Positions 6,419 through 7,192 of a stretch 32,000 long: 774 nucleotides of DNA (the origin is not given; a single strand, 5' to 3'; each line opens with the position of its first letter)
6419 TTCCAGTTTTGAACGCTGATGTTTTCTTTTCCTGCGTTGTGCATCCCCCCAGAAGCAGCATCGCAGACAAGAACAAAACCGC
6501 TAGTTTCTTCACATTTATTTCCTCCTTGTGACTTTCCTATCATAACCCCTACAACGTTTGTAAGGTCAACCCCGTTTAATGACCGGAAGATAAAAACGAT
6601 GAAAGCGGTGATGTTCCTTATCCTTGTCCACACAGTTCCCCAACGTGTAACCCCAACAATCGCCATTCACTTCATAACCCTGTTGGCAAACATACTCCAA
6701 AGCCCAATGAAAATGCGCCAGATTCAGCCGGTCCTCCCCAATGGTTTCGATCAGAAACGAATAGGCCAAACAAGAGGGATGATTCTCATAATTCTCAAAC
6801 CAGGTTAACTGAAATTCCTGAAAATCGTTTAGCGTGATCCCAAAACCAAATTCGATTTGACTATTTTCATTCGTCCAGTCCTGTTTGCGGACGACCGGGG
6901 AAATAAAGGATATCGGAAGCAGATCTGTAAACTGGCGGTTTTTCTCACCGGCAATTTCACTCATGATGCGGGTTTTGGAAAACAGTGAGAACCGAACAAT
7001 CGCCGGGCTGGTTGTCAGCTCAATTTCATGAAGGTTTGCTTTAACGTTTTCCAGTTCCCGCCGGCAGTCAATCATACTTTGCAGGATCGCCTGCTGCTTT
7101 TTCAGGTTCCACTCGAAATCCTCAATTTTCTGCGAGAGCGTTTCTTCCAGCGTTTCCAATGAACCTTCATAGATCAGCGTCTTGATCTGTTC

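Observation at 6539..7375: MerR regulator whose stop codon sits inside a 19-nt-spacer promoter driving flavin reductase 1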

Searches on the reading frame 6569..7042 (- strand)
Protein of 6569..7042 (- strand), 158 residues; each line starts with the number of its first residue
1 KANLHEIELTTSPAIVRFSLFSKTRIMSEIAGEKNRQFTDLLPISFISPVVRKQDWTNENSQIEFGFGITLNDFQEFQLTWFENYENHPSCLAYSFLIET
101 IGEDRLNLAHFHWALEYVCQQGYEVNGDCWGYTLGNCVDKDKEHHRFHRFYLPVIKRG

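Call 37: search_protein_representatives(protein=window:6569-7042:-)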
Query: 158 residues. Proteins with E-value up to 0.001 (for the whole library): 22; up to 1e-10: 10; up to 1e-30: 1. The best 22 are listed.
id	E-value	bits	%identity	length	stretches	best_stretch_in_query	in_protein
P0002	6.2e-98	341.8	93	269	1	1-158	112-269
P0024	2.7e-18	82.8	39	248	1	26-154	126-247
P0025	7.0e-18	81.4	33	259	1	4-152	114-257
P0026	1.0e-15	74.4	29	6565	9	41-92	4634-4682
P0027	1.3e-14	70.8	33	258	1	30-154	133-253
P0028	6.1e-14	68.6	30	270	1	3-156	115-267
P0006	1.4e-13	67.5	34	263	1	28-154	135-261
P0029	4.0e-12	62.7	32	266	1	1-156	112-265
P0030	2.4e-11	60.2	27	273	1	4-154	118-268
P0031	5.3e-11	59.1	28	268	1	11-157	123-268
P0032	7.9e-09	52.0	27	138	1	36-156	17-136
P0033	1.8e-07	47.6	26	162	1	6-155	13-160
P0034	1.2e-06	44.9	34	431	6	78-128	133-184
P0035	1.5e-06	44.6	34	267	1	49-156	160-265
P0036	2.0e-05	40.9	28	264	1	36-154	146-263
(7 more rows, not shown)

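Call 78: search_dna_similar(query=window:6569-7042:-, collection=plasmids, mode=protein, max_evalue=0.001, max_rows=15)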
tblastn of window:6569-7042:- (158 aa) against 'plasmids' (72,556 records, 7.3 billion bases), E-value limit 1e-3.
No match.

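Call 79: find_encoding_contigs(protein=P0025, flank=3000, max_places=3)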
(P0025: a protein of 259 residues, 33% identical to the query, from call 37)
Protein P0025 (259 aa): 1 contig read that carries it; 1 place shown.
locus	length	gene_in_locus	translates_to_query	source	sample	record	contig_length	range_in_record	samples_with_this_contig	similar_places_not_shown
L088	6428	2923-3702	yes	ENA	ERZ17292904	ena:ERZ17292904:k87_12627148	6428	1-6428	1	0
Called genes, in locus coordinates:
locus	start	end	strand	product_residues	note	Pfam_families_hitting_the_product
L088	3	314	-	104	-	?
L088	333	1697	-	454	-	-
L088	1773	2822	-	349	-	PF00753:Lactamase_B, PF23023:Anti-Pycsar_Apyc1 (faint)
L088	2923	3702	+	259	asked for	PF00376:MerR, PF13411:MerR_1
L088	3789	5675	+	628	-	PF04205:FMN_bind, PF01946:Thi4 (faint), PF00890:FAD_binding_2, PF01266:DAO, PF03486:HI0933_like (weak), PF07992:Pyr_redox_2 (weak), PF12831:FAD_oxidored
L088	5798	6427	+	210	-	?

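Call 80: find_encoding_contigs(protein=P0028, flank=3000, max_places=3)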
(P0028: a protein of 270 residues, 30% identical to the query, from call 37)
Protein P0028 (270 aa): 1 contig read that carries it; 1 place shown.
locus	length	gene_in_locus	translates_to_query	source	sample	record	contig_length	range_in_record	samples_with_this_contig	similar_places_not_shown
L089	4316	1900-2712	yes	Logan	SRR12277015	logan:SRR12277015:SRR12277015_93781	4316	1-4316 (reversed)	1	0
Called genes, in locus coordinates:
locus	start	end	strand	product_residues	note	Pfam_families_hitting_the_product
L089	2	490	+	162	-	?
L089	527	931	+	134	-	PF00903:Glyoxalase (weak)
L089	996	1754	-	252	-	PF01470:Peptidase_C15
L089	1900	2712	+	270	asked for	PF00376:MerR, PF13411:MerR_1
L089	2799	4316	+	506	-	?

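Call 83: find_encoding_contigs(protein=P0024, flank=3000, max_places=2)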
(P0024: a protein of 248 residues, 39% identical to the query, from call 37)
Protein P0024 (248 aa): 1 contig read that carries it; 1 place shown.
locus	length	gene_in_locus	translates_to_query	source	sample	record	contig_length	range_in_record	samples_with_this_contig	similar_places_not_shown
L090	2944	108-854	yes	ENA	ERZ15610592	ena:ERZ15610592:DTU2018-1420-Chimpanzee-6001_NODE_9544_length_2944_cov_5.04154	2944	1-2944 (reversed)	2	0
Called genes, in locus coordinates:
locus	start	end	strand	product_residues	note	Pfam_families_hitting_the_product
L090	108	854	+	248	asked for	PF00376:MerR, PF13411:MerR_1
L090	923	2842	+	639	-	PF04205:FMN_bind, PF00890:FAD_binding_2, PF01266:DAO, PF01946:Thi4 (faint), PF03486:HI0933_like (weak), PF07992:Pyr_redox_2, PF12831:FAD_oxidored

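Call 84: find_encoding_contigs(protein=P0027, flank=3000, max_places=2)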
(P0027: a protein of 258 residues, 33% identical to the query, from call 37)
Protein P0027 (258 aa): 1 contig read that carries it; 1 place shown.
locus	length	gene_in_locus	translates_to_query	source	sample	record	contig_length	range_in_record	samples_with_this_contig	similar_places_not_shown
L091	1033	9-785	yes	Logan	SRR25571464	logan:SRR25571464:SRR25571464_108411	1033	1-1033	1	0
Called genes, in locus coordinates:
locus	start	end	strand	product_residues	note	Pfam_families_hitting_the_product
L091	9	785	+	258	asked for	PF00376:MerR, PF13411:MerR_1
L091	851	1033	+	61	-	?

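Call 85: find_encoding_contigs(protein=P0029, flank=3000, max_places=2)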
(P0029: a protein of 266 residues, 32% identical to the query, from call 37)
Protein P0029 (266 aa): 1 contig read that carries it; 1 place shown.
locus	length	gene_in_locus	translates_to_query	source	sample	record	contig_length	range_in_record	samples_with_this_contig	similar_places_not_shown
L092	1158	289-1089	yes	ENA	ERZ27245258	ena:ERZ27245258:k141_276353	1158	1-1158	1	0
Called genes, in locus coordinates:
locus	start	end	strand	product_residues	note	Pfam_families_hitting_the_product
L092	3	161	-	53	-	?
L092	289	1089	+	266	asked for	PF00376:MerR, PF13411:MerR_1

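Call 89: find_encoding_contigs(protein=P0030, flank=3000, max_places=2)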
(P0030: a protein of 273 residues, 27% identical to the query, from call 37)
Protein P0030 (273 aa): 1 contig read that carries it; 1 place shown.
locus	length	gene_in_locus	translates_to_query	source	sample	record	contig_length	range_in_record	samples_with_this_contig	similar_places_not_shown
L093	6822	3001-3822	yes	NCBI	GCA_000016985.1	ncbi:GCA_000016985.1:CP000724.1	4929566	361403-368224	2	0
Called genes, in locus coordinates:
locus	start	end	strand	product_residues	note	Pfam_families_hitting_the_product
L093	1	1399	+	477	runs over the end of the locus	PF07498:Rho_N, PF07497:Rho_RNA_bind, PF00006:ATP-synt_ab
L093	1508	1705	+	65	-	PF01197:Ribosomal_L31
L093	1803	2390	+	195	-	PF00265:TK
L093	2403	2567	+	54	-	-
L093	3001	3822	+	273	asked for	PF00376:MerR, PF13411:MerR_1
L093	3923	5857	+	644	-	PF04205:FMN_bind, PF00890:FAD_binding_2, PF01134:GIDA (faint), PF01266:DAO, PF03486:HI0933_like (weak), PF07992:Pyr_redox_2 (weak), PF12831:FAD_oxidored, PF00890:FAD_binding_2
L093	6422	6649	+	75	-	-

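Call 90: find_encoding_contigs(protein=P0031, flank=3000, max_places=2)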
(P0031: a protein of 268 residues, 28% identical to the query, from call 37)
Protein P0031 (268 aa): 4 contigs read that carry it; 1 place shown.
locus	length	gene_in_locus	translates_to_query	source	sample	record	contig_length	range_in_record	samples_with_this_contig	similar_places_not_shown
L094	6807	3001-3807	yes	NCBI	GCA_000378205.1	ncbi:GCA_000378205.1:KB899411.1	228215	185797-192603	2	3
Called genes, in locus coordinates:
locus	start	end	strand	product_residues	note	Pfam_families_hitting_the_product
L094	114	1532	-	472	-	PF00392:GntR, PF00155:Aminotran_1_2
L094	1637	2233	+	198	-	PF01810:LysE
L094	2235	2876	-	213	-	PF13529:Peptidase_C39_2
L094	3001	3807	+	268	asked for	PF00376:MerR, PF13411:MerR_1, PF09278:MerR-DNA-bind (faint)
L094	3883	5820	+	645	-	PF04205:FMN_bind, PF01946:Thi4 (weak), PF00890:FAD_binding_2, PF01266:DAO (weak), PF03486:HI0933_like, PF07992:Pyr_redox_2, PF12831:FAD_oxidored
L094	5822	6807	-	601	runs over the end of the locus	PF00270:DEAD, PF00271:Helicase_C, PF16124:RecQ_Zn_bind, PF09382:RQC, PF00570:HRDC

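Call 95: search_protein_families(library=pfam, proteins=[L089:2799-4316:+, L091:851-1033:+, L092:3-161:-, L088:3789-5675:+, L090:923-2842:+], max_evalue=0.001)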
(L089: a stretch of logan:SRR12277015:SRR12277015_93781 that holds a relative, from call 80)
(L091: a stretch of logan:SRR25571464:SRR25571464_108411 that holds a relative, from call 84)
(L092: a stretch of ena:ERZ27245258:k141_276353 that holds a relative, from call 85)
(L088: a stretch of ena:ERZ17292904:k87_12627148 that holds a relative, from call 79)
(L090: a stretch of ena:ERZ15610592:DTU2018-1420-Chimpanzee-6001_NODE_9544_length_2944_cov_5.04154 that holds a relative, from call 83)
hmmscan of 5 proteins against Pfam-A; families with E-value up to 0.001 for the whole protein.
L089:2799-4316:+ (506 aa): 10 families
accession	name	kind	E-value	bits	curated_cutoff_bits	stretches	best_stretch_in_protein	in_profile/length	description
PF00890.30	FAD_binding_2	-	1.3e-38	133.8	20.4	1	136-472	1-302/414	FAD binding domain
PF04205.19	FMN_bind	-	7.7e-15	55.7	22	1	36-107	1-76/77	FMN-binding domain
PF12831.13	FAD_oxidored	-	8.4e-11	42.2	27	1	136-178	1-43/416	FAD dependent oxidoreductase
PF03486.20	HI0933_like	-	6.6e-08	32.7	50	1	136-178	2-44/244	HI0933-like protein Rossmann domain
PF01266.30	DAO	-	1.9e-07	31.4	27.9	1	136-374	1-206/353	FAD dependent oxidoreductase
PF07992.20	Pyr_redox_2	-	2.3e-07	30.9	26.1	1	136-217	2-58/291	Pyridine nucleotide-disulphide oxidoreductase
PF01134.28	GIDA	-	9.2e-07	28.7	22.1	0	136-199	1-64/391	Glucose inhibited division protein A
PF13450.12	NAD_binding_8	-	6.5e-06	26.8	21.9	1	139-173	1-35/68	NAD(P)-binding Rossmann-like domain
PF00732.25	GMC_oxred_N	-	1.7e-05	25.2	23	1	299-373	114-191/218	GMC oxidoreductase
PF01946.23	Thi4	-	3.4e-05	23.6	26.2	1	135-181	18-65/235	Thi4 family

L091:851-1033:+ (61 aa): 0 families

L092:3-161:- (53 aa): 0 families

L088:3789-5675:+ (628 aa): 10 families
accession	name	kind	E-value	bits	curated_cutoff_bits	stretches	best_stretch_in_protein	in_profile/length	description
PF00890.30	FAD_binding_2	-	1.1e-61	209.8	20.4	1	130-611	1-413/414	FAD binding domain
PF04205.19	FMN_bind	-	3.4e-16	60.1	22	1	31-103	1-77/77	FMN-binding domain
PF12831.13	FAD_oxidored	-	3.5e-14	53.4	27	1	130-172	1-43/416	FAD dependent oxidoreductase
PF03486.20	HI0933_like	-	2.8e-09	37.2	50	1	130-172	2-44/244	HI0933-like protein Rossmann domain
PF01266.30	DAO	-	7.4e-09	36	27.9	1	130-368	1-206/353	FAD dependent oxidoreductase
PF07992.20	Pyr_redox_2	-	5.1e-08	33.1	26.1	1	130-210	2-86/291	Pyridine nucleotide-disulphide oxidoreductase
PF01946.23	Thi4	-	4.8e-06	26.4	26.2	1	116-174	5-64/235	Thi4 family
PF01134.28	GIDA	-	5.5e-05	22.8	22.1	0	130-165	1-37/391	Glucose inhibited division protein A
PF01494.25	FAD_binding_3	-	0.00035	20.3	22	0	129-163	2-36/349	FAD binding domain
PF13450.12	NAD_binding_8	-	0.00066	20.4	21.9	0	133-167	1-35/68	NAD(P)-binding Rossmann-like domain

L090:923-2842:+ (639 aa): 9 families
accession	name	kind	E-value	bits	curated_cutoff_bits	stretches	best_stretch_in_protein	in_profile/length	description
PF00890.30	FAD_binding_2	-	1.2e-60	206.3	20.4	1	139-620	1-413/414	FAD binding domain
PF04205.19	FMN_bind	-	3e-18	66.7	22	1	40-112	1-77/77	FMN-binding domain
PF12831.13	FAD_oxidored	-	7.5e-14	52.3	27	1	139-189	1-50/416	FAD dependent oxidoreductase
PF03486.20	HI0933_like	-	7.5e-12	45.6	50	1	139-187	2-51/244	HI0933-like protein Rossmann domain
PF01266.30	DAO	-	1.7e-10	41.4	27.9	1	139-377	1-206/353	FAD dependent oxidoreductase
PF07992.20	Pyr_redox_2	-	1.5e-07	31.6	26.1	1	139-214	2-82/291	Pyridine nucleotide-disulphide oxidoreductase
PF01946.23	Thi4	-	3.5e-06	26.9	26.2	1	137-183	17-64/235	Thi4 family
PF01134.28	GIDA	-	0.00018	21.2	22.1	1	139-201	1-63/391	Glucose inhibited division protein A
PF13450.12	NAD_binding_8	-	0.00065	20.4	21.9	0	142-176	1-35/68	NAD(P)-binding Rossmann-like domain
